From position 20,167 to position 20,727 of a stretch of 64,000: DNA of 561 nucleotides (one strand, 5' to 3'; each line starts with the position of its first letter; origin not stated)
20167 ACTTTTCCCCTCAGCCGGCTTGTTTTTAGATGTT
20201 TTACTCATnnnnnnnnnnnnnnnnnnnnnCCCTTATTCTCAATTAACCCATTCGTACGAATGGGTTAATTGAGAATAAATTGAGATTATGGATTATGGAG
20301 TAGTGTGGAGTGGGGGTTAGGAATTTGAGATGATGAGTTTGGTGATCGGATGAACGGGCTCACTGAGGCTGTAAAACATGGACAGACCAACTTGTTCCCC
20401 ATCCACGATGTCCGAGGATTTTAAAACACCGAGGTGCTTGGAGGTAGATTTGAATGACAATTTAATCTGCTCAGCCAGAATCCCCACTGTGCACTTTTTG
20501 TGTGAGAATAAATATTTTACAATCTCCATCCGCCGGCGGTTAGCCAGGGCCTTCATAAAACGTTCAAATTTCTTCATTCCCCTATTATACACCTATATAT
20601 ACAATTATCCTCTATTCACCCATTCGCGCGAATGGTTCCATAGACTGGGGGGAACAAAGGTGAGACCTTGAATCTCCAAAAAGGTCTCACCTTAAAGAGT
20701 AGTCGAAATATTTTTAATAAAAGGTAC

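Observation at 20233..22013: Three copies of an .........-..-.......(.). palindrome delimit single-gene cassettes around an ArsR regulator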

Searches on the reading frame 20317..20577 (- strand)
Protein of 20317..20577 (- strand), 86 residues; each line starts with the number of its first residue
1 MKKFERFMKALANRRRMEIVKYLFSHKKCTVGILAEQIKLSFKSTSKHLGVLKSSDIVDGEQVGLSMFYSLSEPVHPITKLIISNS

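Call 6: search_protein_families(library=pfam, proteins=[window:20317-20577:-], max_evalue=0.01)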
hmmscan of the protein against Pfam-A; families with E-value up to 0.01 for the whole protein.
window:20317-20577:- (86 aa): 6 families
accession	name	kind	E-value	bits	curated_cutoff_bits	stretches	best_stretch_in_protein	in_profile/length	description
PF01022.26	HTH_5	-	1.4e-05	25.3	22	1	15-59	3-46/47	Bacterial regulatory protein, arsR family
PF12840.13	HTH_20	-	0.00036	20.9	27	1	11-60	1-50/51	Helix-turn-helix domain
PF24035.1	DUF7344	-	0.001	19.8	27.8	1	9-39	2-31/76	Domain of unknown function (DUF7344)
PF25212.1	HVO_A0114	-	0.0035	17.5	27.6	1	5-64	14-72/84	HVO_A0114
PF21248.3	SoFic-like_C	-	0.0074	16.9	27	1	16-69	18-71/76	Protein adenylyltransferase SoFic-like, C-terminal domain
PF13412.12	HTH_24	-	0.0091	16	21.9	0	14-58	3-47/48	Winged helix-turn-helix DNA-binding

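Call 12: find_homologous_proteins(query=window:20317-20577:-, max_evalue=0.001)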
Query window:20317-20577:- (86 aa): 92 proteins with E <= 0.001 among 95 candidates.
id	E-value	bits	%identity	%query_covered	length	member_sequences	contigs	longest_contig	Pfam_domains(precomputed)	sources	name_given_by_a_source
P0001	9.8e-48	177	100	100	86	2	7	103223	PF01022.27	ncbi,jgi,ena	jgi:DNA-binding transcriptional ArsR family regulator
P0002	4.4e-43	162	92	100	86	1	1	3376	PF01022.27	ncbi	-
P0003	2.0e-40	154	85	99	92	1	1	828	PF01022.27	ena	-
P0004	2.6e-36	141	78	99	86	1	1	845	-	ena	-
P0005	9.4e-31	123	72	100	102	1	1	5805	PF01022.27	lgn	-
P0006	1.5e-24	103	58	98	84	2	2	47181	PF01022.27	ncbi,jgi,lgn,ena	ncbi:MAG: metalloregulator ArsR/SmtB family transcription factor [bacterium]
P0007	2.7e-24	102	59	100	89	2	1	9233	-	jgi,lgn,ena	-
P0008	9.2e-23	98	60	98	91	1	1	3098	-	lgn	-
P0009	1.7e-22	97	61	93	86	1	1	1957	PF01022.27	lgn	-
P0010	2.1e-22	96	56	98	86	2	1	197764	PF12840.14,PF01022.27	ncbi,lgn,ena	-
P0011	1.5e-21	94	63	93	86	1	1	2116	PF01022.27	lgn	-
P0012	2.2e-21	93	61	93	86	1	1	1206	PF12840.14,PF01022.27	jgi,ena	-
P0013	2.8e-21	93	58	98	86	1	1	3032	PF12840.14,PF01022.27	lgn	-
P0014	3.1e-21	93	58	98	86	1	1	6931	PF12840.14,PF01022.27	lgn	-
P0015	4.0e-21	92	61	95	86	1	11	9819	PF24035.2,PF12840.14,PF01022.27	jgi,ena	-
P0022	1.1e-20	91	58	98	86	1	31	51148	PF01022.27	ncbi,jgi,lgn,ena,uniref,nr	ncbi:hypothetical protein A3A09_01825 [Candidatus Nomurabacteria bacterium RIFCSPLOWO2_01_FULL_42_20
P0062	1.2e-17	81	59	81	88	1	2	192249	PF12840.14,PF13412.13,PF01022.27,PF13601.13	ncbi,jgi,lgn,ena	ncbi:MAG: metalloregulator ArsR/SmtB family transcription factor [Candidatus Paceibacterota bacteriu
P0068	4.3e-17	80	63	76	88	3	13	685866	PF01022.27,PF13601.13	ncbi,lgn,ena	ncbi:MAG: metalloregulator ArsR/SmtB family transcription factor [Patescibacteria group bacterium]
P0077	1.6e-16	78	57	79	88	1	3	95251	PF13412.13,PF01022.27,PF13601.13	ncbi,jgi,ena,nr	ncbi:metalloregulator ArsR/SmtB family transcription factor [Patescibacteria group bacterium]|nr:met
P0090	1.2e-12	66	48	83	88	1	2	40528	PF13412.13,PF01022.27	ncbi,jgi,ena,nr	ncbi:winged helix-turn-helix domain-containing protein [Patescibacteria group bacterium]|nr:winged h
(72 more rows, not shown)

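Call 13: find_encoding_contigs(protein=P0001, flank=10000, max_places=10)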
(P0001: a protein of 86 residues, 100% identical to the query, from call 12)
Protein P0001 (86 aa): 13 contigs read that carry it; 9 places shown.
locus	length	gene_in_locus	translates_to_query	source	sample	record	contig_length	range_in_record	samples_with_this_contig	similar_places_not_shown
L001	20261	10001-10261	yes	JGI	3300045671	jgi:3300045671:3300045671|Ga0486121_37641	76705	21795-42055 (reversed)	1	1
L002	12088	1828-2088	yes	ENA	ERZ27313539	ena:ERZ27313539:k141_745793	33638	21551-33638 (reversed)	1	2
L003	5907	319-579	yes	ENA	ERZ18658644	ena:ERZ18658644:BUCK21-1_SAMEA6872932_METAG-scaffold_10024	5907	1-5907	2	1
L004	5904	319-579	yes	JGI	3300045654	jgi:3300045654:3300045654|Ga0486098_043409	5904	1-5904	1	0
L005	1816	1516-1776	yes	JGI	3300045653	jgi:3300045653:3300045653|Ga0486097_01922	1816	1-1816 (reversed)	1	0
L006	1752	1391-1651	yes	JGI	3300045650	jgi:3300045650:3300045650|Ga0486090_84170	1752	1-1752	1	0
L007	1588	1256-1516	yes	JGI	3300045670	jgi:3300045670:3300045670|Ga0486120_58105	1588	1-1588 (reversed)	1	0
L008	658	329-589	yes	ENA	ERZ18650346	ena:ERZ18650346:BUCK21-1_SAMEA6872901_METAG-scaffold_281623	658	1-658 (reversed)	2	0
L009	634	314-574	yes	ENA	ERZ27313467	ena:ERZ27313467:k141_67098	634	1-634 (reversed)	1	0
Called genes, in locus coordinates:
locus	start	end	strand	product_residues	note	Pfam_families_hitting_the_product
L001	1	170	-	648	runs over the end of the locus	PF08206:OB_RNB (faint), PF17849:OB_Dis3, PF17876:CSD2, PF00773:RNB, PF00575:S1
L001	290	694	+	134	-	PF00886:Ribosomal_S16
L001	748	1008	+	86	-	-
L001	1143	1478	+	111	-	PF13083:KH_KhpA-B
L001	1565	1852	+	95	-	PF02583:Trns_repr_metal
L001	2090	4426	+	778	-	PF00403:HMA, PF00122:E1-E2_ATPase, PF00702:Hydrolase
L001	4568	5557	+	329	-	PF00403:HMA, PF13386:DsbD_2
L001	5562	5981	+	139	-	PF13473:Cupredoxin_1 (weak)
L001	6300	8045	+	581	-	PF03235:GmrSD_N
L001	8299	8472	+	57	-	-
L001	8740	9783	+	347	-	-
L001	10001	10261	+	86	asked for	PF01022:HTH_5 (weak)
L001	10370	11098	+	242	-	PF00702:Hydrolase, PF12710:HAD, PF13419:HAD_2 (weak)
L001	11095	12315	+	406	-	PF01168:Ala_racemase_N, PF00842:Ala_racemase_C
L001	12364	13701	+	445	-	PF00270:DEAD, PF04851:ResIII, PF00271:Helicase_C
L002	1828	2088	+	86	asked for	PF01022:HTH_5 (weak)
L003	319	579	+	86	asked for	PF01022:HTH_5 (weak)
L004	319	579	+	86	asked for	PF01022:HTH_5 (weak)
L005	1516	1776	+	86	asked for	PF01022:HTH_5 (weak)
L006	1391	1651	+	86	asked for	PF01022:HTH_5 (weak)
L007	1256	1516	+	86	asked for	PF01022:HTH_5 (weak)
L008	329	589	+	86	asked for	PF01022:HTH_5 (weak)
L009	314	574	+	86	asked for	PF01022:HTH_5 (weak)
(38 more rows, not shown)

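Call 14: find_encoding_contigs(protein=P0002, flank=5000, max_places=4)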
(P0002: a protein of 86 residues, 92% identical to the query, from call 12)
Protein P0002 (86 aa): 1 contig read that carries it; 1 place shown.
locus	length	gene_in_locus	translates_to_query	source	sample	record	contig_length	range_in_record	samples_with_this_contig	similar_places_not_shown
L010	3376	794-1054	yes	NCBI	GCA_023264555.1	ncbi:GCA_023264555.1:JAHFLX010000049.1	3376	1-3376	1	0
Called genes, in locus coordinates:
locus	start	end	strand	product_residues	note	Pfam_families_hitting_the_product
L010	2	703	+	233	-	?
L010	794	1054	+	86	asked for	PF01022:HTH_5 (weak)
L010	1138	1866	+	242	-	PF00702:Hydrolase, PF12710:HAD, PF13419:HAD_2 (faint)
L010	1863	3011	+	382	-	PF01168:Ala_racemase_N, PF00842:Ala_racemase_C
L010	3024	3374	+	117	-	?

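Call 15: find_encoding_contigs(protein=P0005, flank=5000, max_places=4)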
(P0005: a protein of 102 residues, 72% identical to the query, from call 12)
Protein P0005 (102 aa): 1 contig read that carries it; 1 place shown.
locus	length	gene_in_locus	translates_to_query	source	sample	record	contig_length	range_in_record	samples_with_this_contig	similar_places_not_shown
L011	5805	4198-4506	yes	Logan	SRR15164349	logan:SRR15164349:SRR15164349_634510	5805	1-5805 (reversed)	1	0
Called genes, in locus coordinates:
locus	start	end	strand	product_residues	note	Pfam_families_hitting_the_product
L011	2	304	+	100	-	?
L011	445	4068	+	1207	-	-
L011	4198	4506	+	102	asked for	PF01022:HTH_5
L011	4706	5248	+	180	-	-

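Call 20: find_encoding_contigs(protein=P0006, flank=6000, max_places=3)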
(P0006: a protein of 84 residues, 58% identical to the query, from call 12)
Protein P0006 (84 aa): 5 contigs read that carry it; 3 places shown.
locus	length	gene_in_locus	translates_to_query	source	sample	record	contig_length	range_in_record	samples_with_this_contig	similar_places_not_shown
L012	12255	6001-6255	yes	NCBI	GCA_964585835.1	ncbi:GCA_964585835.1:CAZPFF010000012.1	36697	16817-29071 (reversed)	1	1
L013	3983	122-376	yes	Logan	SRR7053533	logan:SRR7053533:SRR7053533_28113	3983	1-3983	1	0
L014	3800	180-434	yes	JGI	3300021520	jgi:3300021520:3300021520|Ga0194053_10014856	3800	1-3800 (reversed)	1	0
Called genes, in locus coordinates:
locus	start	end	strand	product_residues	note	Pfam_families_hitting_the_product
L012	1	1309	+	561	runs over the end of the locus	PF03717:PBP_dimer, PF00905:Transpeptidase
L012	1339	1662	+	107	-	-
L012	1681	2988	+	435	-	PF08245:Mur_ligase_M, PF02875:Mur_ligase_C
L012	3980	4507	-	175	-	-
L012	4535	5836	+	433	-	PF00817:IMS, PF11798:IMS_HHH (faint), PF11799:IMS_C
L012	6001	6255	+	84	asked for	PF01022:HTH_5 (weak)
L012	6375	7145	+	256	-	PF01048:PNP_UDP_1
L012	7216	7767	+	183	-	PF01863:YgjP-like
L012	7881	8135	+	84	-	PF04221:RelB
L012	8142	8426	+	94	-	PF15738:YafQ_toxin, PF05016:ParE_toxin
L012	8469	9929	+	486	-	PF13476:AAA_23 (faint), PF00005:ABC_tran, PF02463:SMC_N (faint), PF03193:RsgA_GTPase (faint), PF13401:AAA_22 (faint), PF13555:AAA_29 (faint), PF20720:nSTAND3 (faint), PF00005:ABC_tran, +2 more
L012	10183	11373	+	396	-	PF12850:Metallophos_2 (faint)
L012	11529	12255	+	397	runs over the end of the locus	PF00390:malic, PF03949:Malic_M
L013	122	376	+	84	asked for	PF01022:HTH_5 (weak)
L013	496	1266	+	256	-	PF01048:PNP_UDP_1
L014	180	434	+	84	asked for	PF01022:HTH_5 (weak)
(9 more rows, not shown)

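Call 21: find_encoding_contigs(protein=P0010, flank=6000, max_places=3)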
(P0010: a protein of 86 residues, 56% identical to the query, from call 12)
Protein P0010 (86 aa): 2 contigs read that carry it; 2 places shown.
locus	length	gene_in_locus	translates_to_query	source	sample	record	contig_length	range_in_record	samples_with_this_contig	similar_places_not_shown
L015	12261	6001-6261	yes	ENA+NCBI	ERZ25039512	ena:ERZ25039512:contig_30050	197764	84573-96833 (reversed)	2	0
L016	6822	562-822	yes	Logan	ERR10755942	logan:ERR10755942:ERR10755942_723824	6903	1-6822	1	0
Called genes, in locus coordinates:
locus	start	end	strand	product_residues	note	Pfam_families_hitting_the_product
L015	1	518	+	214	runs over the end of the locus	-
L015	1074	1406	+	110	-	PF02933:CDC48_2 (weak)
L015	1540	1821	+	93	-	PF12840:HTH_20 (weak), PF01022:HTH_5 (weak)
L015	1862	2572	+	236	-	-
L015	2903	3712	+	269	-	PF18914:DUF5666 (faint)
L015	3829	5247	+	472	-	PF05970:PIF1, PF13191:AAA_16 (faint), PF13245:AAA_19, PF13604:AAA_30, PF13401:AAA_22 (weak)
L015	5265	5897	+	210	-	PF13538:UvrD_C_2 (weak)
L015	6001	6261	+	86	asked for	PF12840:HTH_20 (weak), PF01022:HTH_5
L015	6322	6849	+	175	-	PF13620:CarboxypepD_reg (weak)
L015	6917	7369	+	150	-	PF06210:DUF1003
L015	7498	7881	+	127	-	PF01894:YjbQ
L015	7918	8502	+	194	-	-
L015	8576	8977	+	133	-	PF01741:MscL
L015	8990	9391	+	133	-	PF03073:TspO_MBR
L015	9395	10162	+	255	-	PF01209:Ubie_methyltran, PF13489:Methyltransf_23, PF05175:MTS (weak), PF06325:PrmA (weak), PF08241:Methyltransf_11, PF08242:Methyltransf_12, PF13649:Methyltransf_25, PF13847:Methyltransf_31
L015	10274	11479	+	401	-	PF00155:Aminotran_1_2, PF01041:DegT_DnrJ_EryC1, PF01053:Cys_Met_Meta_PP (weak)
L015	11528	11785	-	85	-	-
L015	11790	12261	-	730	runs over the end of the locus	PF00133:tRNA-synt_1, PF09334:tRNA-synt_1g, PF00133:tRNA-synt_1, PF08264:Anticodon_1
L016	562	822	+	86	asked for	PF12840:HTH_20 (weak), PF01022:HTH_5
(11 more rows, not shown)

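Call 22: find_encoding_contigs(protein=P0022, flank=6000, max_places=4)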
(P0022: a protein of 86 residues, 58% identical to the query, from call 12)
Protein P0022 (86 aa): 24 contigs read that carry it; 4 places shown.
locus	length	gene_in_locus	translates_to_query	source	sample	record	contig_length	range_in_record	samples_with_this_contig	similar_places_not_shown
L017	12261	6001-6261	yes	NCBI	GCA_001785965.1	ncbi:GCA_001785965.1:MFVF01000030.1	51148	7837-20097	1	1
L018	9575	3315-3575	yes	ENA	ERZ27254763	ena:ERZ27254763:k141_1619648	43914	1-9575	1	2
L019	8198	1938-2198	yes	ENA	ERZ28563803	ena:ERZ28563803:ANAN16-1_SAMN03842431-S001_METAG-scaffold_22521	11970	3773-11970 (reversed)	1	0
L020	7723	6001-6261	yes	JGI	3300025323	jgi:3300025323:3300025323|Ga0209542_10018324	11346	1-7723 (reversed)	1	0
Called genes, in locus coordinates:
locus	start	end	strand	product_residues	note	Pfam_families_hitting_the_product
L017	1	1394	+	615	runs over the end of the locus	PF00009:GTP_EFTU, PF01926:MMR_HSR1 (faint), PF22042:EF-G_D2, PF03144:GTP_EFTU_D2, PF00679:EFG_C, PF21018:BipA_C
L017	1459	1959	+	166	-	PF01230:HIT (weak)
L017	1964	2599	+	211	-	PF00753:Lactamase_B (weak), PF13483:Lactamase_B_3, PF23023:Anti-Pycsar_Apyc1 (faint), PF12706:Lactamase_B_2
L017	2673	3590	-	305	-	-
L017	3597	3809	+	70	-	-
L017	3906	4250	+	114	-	-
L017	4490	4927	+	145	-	PF01161:PBP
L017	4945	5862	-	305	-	PF08299:Bac_DnaA_C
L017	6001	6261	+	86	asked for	PF01022:HTH_5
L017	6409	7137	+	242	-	PF00590:TP_methylase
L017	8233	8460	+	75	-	-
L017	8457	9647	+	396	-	PF13200:DUF4015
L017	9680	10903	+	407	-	PF00595:PDZ, PF13180:PDZ_2, PF17820:PDZ_6, PF03572:Peptidase_S41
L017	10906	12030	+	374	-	PF01168:Ala_racemase_N, PF00842:Ala_racemase_C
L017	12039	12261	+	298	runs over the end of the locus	-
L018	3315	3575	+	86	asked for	PF01022:HTH_5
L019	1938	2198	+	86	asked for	PF01022:HTH_5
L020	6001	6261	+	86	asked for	PF01022:HTH_5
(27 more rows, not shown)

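Call 32: find_encoding_contigs(protein=P0068, flank=10000, max_places=2)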
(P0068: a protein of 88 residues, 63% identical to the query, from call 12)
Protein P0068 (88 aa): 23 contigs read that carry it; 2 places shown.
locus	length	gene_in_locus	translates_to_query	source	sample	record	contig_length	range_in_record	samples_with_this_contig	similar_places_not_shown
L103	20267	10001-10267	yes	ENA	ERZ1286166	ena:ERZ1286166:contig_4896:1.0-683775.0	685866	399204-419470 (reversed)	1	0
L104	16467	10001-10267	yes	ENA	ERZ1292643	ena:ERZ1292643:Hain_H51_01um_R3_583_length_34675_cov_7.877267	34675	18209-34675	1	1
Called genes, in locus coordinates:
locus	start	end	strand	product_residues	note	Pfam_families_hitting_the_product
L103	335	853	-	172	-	PF02481:DNA_processg_A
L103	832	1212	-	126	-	PF02481:DNA_processg_A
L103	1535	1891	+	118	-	-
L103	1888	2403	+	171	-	PF00587:tRNA-synt_2b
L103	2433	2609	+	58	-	-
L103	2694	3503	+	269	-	PF08478:POTRA_1 (faint)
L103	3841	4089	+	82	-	PF01207:Dus (weak)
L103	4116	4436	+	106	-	PF01207:Dus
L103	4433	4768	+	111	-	PF01207:Dus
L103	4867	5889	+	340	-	PF13683:rve_3 (weak)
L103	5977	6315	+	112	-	-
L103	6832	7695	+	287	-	PF00004:AAA (weak), PF13177:DNA_pol3_delta2, PF12169:DNA_pol3_gamma3 (weak)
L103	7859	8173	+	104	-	PF01588:tRNA_bind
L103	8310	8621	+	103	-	-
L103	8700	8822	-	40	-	-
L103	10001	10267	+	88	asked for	PF01022:HTH_5, PF13601:HTH_34 (faint)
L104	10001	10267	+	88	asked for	PF01022:HTH_5, PF13601:HTH_34 (faint)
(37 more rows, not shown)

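Call 33: find_encoding_contigs(protein=P0090, flank=6000, max_places=2)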
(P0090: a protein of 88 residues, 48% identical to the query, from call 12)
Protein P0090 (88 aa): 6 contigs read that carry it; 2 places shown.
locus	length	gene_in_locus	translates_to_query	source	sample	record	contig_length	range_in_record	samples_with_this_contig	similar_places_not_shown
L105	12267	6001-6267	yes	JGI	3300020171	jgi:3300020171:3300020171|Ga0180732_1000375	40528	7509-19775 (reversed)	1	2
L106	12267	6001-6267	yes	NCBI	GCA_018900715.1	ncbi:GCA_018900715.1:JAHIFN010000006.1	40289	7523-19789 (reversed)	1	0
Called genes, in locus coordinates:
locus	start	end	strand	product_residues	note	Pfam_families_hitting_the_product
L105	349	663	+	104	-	-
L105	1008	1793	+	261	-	-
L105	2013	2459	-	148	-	PF00011:HSP20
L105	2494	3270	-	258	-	PF13367:PrsW-protease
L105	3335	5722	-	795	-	PF00133:tRNA-synt_1, PF09334:tRNA-synt_1g, PF13603:tRNA-synt_1_2 (weak), PF08264:Anticodon_1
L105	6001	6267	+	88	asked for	PF01022:HTH_5 (weak), PF13412:HTH_24 (weak)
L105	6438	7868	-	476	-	PF00814:TsaD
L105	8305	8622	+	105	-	-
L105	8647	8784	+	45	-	-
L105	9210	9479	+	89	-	PF02583:Trns_repr_metal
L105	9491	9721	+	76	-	-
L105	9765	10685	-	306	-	PF00890:FAD_binding_2 (faint), PF01134:GIDA (faint), PF01266:DAO (faint), PF03486:HI0933_like (faint), PF07992:Pyr_redox_2, PF12831:FAD_oxidored (weak), PF13738:Pyr_redox_3, PF00070:Pyr_redox, +1 more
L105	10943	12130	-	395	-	PF00091:Tubulin, PF12327:FtsZ_C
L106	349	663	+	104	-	-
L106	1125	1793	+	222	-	-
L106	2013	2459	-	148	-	PF00011:HSP20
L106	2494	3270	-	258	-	PF13367:PrsW-protease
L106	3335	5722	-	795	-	PF00133:tRNA-synt_1, PF09334:tRNA-synt_1g, PF13603:tRNA-synt_1_2 (weak), PF08264:Anticodon_1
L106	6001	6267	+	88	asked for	PF01022:HTH_5 (weak), PF13412:HTH_24 (weak)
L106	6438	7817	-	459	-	PF00814:TsaD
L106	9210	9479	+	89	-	PF02583:Trns_repr_metal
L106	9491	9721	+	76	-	-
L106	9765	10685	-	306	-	PF00890:FAD_binding_2 (faint), PF01134:GIDA (faint), PF01266:DAO (faint), PF03486:HI0933_like (faint), PF07992:Pyr_redox_2, PF12831:FAD_oxidored (weak), PF13738:Pyr_redox_3, PF00070:Pyr_redox, +1 more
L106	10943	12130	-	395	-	PF00091:Tubulin, PF12327:FtsZ_C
